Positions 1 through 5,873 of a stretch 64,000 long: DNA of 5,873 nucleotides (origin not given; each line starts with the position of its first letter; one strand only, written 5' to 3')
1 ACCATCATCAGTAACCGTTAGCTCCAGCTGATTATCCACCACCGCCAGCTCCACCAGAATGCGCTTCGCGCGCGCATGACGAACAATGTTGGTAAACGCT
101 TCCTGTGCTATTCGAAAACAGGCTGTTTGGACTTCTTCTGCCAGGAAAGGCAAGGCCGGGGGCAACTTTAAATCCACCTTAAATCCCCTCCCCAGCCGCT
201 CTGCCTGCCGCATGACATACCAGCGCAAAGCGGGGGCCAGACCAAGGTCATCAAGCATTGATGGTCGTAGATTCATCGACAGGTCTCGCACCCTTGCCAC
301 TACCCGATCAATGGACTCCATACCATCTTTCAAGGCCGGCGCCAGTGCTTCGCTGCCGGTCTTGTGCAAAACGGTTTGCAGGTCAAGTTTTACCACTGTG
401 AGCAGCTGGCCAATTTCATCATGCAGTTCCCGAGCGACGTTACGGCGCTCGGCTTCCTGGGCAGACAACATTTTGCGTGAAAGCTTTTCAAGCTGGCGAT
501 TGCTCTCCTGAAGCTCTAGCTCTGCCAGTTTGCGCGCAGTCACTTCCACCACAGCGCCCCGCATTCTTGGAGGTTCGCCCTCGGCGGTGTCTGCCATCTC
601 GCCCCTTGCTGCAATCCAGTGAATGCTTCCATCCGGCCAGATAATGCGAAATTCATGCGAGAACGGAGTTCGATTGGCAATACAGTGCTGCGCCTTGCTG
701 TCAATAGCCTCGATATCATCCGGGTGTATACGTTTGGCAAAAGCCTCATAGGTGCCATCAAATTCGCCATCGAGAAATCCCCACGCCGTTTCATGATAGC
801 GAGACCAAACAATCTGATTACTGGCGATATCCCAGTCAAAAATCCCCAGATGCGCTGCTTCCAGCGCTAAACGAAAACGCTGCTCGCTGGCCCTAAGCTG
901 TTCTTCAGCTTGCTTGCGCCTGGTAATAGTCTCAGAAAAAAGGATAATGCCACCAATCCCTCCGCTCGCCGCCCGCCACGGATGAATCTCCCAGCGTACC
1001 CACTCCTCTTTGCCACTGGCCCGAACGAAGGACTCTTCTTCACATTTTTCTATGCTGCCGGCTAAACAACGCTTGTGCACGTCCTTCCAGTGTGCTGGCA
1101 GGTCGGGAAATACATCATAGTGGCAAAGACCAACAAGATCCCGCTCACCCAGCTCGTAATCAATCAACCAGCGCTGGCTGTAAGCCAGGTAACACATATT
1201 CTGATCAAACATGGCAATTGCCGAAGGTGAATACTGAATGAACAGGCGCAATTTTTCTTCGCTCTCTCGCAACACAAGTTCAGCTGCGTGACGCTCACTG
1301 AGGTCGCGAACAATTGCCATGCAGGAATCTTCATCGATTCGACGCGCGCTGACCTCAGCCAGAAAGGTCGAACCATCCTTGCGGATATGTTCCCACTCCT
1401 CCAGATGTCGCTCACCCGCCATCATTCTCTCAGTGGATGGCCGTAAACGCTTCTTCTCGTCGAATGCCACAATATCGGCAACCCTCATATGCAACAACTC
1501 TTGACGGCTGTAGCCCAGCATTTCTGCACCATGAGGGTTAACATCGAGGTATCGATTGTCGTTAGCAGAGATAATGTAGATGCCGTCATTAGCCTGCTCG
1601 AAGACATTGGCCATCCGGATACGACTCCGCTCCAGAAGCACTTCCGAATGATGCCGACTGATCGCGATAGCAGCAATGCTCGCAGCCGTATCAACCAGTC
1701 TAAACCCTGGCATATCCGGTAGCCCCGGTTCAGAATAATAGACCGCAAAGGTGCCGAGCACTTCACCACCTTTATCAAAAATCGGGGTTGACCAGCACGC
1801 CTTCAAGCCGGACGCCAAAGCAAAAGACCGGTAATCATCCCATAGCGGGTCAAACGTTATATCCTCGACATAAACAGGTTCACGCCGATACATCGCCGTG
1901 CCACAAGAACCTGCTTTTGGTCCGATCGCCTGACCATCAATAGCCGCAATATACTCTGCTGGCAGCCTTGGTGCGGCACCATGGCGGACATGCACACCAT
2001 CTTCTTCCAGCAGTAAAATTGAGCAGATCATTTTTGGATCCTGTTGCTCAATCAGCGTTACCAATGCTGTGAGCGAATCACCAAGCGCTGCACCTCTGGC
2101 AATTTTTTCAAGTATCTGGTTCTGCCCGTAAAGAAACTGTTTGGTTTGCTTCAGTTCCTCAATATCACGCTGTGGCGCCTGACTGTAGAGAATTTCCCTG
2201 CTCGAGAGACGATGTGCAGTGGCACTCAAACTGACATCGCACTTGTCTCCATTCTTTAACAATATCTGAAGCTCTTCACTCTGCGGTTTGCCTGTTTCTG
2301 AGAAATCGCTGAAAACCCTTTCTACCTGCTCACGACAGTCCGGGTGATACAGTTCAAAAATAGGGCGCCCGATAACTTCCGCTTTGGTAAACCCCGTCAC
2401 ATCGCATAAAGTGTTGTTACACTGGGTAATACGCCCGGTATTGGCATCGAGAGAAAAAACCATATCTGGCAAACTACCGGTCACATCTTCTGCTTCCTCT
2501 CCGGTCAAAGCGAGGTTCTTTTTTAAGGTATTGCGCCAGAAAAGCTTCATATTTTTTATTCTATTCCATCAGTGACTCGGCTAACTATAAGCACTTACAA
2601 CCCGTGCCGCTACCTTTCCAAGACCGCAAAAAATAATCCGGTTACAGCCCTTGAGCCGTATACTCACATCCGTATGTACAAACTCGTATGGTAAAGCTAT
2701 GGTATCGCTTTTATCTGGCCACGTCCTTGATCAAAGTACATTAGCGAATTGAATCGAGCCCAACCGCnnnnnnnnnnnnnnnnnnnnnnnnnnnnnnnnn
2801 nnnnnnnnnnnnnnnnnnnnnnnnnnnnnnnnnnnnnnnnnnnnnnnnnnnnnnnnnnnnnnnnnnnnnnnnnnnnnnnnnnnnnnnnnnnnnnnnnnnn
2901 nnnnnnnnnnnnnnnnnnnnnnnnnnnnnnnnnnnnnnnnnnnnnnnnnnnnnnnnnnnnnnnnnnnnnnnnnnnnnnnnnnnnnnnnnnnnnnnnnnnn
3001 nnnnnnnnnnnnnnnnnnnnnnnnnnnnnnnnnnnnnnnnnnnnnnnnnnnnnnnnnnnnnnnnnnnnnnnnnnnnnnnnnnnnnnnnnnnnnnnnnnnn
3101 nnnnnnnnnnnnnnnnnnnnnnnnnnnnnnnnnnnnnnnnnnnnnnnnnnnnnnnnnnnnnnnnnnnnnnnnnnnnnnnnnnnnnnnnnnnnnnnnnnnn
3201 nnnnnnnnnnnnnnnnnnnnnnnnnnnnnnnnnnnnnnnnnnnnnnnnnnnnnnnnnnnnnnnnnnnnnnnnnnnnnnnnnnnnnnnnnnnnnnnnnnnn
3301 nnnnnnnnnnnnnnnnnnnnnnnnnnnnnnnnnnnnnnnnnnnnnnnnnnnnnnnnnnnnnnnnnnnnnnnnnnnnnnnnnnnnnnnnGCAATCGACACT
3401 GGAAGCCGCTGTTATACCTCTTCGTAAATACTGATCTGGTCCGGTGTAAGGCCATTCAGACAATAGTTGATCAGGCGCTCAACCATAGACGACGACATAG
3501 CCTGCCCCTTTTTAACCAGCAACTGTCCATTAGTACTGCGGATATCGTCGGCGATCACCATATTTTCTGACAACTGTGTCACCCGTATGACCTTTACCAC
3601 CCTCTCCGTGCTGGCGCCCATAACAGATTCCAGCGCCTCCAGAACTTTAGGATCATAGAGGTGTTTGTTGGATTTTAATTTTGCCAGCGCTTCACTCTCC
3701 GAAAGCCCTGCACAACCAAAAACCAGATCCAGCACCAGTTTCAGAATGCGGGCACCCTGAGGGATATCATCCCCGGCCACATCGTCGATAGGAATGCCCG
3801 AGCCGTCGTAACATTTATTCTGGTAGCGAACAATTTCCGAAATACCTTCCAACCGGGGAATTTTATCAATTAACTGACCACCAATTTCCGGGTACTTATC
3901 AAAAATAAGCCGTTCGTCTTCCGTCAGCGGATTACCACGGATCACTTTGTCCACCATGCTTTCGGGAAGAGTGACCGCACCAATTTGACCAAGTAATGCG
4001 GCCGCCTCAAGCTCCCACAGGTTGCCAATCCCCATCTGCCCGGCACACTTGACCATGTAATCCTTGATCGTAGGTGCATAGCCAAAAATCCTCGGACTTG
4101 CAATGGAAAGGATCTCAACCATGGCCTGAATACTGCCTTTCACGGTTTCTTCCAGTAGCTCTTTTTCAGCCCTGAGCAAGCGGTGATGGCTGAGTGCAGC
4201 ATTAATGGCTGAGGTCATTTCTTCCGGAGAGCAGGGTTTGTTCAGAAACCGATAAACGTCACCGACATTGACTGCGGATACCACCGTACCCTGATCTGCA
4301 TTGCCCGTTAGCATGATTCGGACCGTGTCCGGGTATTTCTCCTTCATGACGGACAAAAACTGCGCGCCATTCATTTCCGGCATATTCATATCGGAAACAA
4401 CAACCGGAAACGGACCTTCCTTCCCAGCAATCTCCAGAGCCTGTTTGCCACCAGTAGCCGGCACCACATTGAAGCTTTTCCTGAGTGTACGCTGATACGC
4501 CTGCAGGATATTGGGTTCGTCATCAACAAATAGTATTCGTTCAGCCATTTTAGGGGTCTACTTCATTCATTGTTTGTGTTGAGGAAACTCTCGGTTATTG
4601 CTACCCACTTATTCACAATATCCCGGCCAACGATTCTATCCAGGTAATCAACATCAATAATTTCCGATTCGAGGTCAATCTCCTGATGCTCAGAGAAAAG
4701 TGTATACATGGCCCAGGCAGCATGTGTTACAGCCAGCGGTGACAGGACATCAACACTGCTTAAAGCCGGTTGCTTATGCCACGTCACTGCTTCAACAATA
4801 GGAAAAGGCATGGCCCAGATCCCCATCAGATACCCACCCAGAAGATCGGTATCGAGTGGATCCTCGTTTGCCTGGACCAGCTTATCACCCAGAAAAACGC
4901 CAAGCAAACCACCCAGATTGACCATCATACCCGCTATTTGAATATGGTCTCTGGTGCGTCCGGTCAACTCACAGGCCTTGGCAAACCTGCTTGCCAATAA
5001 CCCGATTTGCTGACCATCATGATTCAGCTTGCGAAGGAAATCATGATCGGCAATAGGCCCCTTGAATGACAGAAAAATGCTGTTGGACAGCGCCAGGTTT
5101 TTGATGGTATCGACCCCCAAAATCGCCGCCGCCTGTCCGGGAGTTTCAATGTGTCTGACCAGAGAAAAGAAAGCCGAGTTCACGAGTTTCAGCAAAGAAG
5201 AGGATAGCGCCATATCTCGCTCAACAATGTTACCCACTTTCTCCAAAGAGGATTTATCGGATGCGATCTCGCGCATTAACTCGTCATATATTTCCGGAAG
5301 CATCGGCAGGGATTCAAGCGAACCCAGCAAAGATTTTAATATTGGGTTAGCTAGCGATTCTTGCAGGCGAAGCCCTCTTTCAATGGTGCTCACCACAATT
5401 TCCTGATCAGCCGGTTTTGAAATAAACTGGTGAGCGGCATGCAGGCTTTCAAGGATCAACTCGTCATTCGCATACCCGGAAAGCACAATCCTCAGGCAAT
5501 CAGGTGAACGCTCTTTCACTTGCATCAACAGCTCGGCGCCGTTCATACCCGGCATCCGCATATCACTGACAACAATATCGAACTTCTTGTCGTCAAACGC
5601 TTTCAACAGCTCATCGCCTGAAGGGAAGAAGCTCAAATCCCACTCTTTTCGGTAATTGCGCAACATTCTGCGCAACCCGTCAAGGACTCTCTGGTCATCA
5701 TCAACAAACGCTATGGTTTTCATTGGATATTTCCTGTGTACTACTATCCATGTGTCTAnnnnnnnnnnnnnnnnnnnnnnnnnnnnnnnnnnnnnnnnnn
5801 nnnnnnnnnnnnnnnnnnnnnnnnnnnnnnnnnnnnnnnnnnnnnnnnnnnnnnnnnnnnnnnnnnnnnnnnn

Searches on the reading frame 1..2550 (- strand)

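Call 10: search_protein_families(library=ncbifam, proteins=[window:1-2550:-], max_evalue=0.00001)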
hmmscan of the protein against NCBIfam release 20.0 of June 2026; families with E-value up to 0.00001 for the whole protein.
window:1-2550:- (850 aa): 19 families
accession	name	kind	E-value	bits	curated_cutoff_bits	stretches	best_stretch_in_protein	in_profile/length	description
TIGR00229.1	sensory_box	domain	5.3e-61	204.3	22.9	4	312-424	6-123/126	PAS domain S-box protein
NF052443.1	SensHisKinMctS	equivalog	1.8e-33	115.5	700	1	682-850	231-399/457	two-component system sensor histidine kinase MctS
NF007298.0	PRK09776.1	equivalog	1.7e-30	105.7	1135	1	410-685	282-556/1111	diguanylate cyclase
NF052573.1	HisKinEspAMyxo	equivalog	2.7e-28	98.5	1400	1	545-690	118-263/755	serine histidine kinase EspA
NF008649.0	PRK11644.1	equivalog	7.6e-28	97.5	408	1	679-850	281-452/499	signal transduction histidine-protein kinase/phosphatase UhpB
NF053781.1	cdiGMPphdstlr2612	equivalog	5.2e-25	87.3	1600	1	414-690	438-720/1268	Tlr1612 family c-di-GMP phosphodiesterase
NF047874.1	MASE3_PAS_HK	subfamily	3.8e-18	65.6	560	2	293-431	247-385/655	MASE3 domain-containing sensor histidine kinase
NF007896.0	PRK10600.1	equivalog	3.9e-16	58.8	578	1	700-850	389-538/598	nitrate/nitrite two-component system sensor histidine kinase NarX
NF047786.1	his_kin_MadS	equivalog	4.4e-14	52.4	500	1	675-850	204-377/434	MadS family sensor histidine kinase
NF041777.1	sens_FixL_Rhizob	equivalog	5e-14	51.8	850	1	563-688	2-126/485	sensor protein FixL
NF008467.0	PRK11359.1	equivalog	4.1e-13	48.2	857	1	31-304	149-370/800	oxygen-sensing cyclic-di-GMP phosphodiesterase DosP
NF052531.1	Strep_LiaS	equivalog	3.3e-12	46.3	450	1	680-850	114-280/328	envelope stress sensor histidine kinase LiaS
TIGR02040.1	PpsR-CrtJ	equivalog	1e-09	38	275.4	1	312-450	134-270/442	transcriptional regulator PpsR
NF008184.0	PRK10935.1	equivalog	1.4e-09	37.2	553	1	701-850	363-512/565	nitrate/nitrite two-component system sensor histidine kinase NarQ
NF041831.1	NO_HK_NahK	exception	1.6e-08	33.1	1500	1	322-559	217-448/854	hybrid sensor histidine kinase/response regulator NahK/ErcS'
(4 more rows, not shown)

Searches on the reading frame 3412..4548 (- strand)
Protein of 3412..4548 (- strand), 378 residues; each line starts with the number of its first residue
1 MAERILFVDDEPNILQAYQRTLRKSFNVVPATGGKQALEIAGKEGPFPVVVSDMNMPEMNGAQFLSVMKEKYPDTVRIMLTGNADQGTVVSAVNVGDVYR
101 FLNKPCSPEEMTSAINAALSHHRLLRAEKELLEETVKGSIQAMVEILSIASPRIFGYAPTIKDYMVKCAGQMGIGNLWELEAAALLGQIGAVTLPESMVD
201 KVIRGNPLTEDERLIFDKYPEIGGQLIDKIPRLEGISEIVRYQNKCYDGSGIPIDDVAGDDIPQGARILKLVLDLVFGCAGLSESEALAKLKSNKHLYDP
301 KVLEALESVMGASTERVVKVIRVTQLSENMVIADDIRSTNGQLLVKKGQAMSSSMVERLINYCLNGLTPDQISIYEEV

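Call 10: search_protein_families(library=ncbifam, proteins=[window:3412-4548:-], max_evalue=0.00001)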
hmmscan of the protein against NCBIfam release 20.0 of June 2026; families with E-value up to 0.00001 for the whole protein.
window:3412-4548:- (378 aa): 50 families (the best 25 are shown)
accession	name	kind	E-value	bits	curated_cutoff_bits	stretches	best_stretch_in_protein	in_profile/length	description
NF053512.1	nitric_RR_NosR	exception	3.2e-80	270.2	400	2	5-135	1-131/422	response regulator c-di-GMP phosphodiesterase, NosR family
NF047793.1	ResRegPgtA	equivalog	9.2e-19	67.6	650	1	3-136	6-138/414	two-component system response regulator PgtA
NF052574.1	HisKinEspCMyxo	equivalog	5.3e-16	57.9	1200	1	3-120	666-784/785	serine histidine kinase EspC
NF046020.1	HisKinCckABruc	equivalog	4.6e-15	54.6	1000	1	3-118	750-866/868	cell cycle histidine kinase CckA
NF011695.0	PRK15115.1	equivalog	1.5e-14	53.6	763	1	3-147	7-148/445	two-component system response regulator GlrR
NF008469.0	PRK11361.1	equivalog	4.6e-14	52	714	1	2-154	4-152/461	acetoacetate metabolism transcriptional regulator AtoC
NF006900.1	PRK09390.1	equivalog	3.2e-13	49.7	255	1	4-130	6-131/203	response regulator FixJ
NF052313.1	T9SS_RR_PorX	equivalog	2.2e-12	46.6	300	1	4-128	2-125/513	T9SS response regulator signal transducer PorX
NF012227.0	AdeR_RR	equivalog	3.9e-12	46.1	340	1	4-146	13-151/239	efflux system response regulator transcription factor AdeR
NF033791.1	ActR_PrrA_rreg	equivalog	2.1e-11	44.1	250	1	4-119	3-117/173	ActR/PrrA/RegA family redox response regulator transcription factor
NF052445.1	RespRegMctR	equivalog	2.1e-11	43.6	300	1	4-120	3-120/205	two-component system response regulator MctR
TIGR01818.1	ntrC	equivalog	4e-11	42.4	558.6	1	5-129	1-124/463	nitrogen regulation protein NR(I)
NF045944.1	ResRegRpaBCyano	equivalog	5.6e-11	42.3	330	1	6-140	1-131/229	response regulator transcription factor RpaB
NF007935.0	PRK10651.1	equivalog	7e-11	41.7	250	1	3-120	7-125/216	two-component system response regulator NarL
TIGR02915.1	PEP_resp_reg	equivalog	1.2e-10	40.9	502.6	1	5-144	1-142/445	PEP-CTERM-box response regulator transcription factor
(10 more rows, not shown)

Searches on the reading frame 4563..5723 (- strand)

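Call 10: search_protein_families(library=ncbifam, proteins=[window:4563-5723:-], max_evalue=0.00001)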
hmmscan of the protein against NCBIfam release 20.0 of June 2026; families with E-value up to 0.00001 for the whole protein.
window:4563-5723:- (386 aa): 37 families (the best 25 are shown)
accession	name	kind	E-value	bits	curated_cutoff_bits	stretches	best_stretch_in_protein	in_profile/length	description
NF053512.1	nitric_RR_NosR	exception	7.7e-34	117.4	400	1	6-123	3-120/422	response regulator c-di-GMP phosphodiesterase, NosR family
NF006900.1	PRK09390.1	equivalog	4.9e-17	62.1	255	1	3-121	6-123/203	response regulator FixJ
TIGR01818.1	ntrC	equivalog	2.8e-15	56.1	558.6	1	5-123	2-119/463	nitrogen regulation protein NR(I)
NF008176.1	PRK10923.1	equivalog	2e-12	46.5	620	1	4-120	6-121/469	nitrogen regulation protein NR(I)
NF051850.1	RespRegRprY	equivalog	2.2e-11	43.6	370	1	4-119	7-121/234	response regulator transcription factor RprY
NF046020.1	HisKinCckABruc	equivalog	3.3e-11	41.8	1000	1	3-104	751-853/868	cell cycle histidine kinase CckA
NF008469.0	PRK11361.1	equivalog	4.7e-11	42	714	1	2-122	5-124/461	acetoacetate metabolism transcriptional regulator AtoC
NF011896.0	PRK15369.1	equivalog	1.7e-10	40.8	242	1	3-115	5-118/211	two component system response regulator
NF007018.1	PRK09483.1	equivalog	9e-10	38.6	280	1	3-129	3-130/217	UvrY/SirA/GacA family response regulator transcription factor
NF040689.1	MtrAB_MtrA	equivalog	1.1e-09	38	300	1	5-124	2-119/219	MtrAB system response regulator MtrA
NF052445.1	RespRegMctR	equivalog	1.1e-09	38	300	1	4-117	4-118/205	two-component system response regulator MctR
NF046022.1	RespRegCpdRBruc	equivalog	2.2e-09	37.3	180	1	1-116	1-115/120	cell cycle two-component system response regulator CpdR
NF011695.0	PRK15115.1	equivalog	3.7e-09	35.9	763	1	4-122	9-126/445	two-component system response regulator GlrR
NF040749.1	tetrathio_RR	equivalog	4.8e-09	36.2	290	1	4-122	2-119/191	tetrathionate respiration response regulator TtrR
NF033791.1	ActR_PrrA_rreg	equivalog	5.4e-09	36.3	250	1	2-115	2-114/173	ActR/PrrA/RegA family redox response regulator transcription factor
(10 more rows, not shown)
